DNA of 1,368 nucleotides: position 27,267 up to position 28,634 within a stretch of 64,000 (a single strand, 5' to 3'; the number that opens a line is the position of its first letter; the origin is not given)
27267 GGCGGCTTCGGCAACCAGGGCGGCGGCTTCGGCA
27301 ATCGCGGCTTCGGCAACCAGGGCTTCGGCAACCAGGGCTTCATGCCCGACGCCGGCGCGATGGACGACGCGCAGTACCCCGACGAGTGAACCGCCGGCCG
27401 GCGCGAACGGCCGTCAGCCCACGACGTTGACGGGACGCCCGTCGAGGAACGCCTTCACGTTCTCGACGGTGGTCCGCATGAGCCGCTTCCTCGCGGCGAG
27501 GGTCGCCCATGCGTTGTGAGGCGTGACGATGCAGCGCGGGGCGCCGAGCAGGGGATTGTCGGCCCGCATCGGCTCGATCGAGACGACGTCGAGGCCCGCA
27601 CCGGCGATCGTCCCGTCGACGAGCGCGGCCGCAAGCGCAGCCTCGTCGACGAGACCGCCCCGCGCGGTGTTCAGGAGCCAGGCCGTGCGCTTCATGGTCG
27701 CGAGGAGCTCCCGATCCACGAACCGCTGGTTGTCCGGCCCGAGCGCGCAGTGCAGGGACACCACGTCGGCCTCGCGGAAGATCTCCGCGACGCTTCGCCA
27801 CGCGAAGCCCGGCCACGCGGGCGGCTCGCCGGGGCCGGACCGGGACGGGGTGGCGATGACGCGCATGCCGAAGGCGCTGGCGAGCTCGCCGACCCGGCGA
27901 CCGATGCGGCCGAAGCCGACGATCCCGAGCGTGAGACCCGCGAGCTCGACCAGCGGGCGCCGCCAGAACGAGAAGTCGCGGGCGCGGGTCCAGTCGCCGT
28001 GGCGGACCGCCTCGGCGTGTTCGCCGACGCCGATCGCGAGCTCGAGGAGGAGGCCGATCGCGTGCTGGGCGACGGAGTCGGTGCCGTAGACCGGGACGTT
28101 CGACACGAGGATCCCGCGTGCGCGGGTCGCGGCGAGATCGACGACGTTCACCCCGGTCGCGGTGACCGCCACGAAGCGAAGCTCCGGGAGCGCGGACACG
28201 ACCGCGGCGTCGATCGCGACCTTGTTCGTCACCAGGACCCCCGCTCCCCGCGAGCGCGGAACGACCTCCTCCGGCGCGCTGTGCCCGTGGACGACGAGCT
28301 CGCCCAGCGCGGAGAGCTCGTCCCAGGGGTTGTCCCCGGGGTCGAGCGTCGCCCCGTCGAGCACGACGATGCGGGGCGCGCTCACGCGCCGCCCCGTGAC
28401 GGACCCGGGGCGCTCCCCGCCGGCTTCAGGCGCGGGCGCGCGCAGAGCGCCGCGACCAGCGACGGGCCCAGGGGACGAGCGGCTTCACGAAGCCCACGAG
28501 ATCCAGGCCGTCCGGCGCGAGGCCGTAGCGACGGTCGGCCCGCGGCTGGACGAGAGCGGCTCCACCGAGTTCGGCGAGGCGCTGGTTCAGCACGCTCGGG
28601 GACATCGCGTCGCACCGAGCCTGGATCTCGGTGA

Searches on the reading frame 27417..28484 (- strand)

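Call 73: search_protein_families(library=pfam, proteins=[window:27417-28484:-], max_evalue=0.00001)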
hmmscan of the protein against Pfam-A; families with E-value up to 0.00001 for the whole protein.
window:27417-28484:- (356 aa): 2 families
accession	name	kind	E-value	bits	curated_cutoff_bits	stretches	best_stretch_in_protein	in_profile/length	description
PF02826.25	2-Hacid_dh_C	-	2.9e-51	173.8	25.1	1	143-325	1-178/178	D-isomer specific 2-hydroxyacid dehydrogenase, NAD binding domain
PF00389.36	2-Hacid_dh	-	5.9e-26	91.2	24.6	1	55-353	13-131/134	D-isomer specific 2-hydroxyacid dehydrogenase, catalytic domain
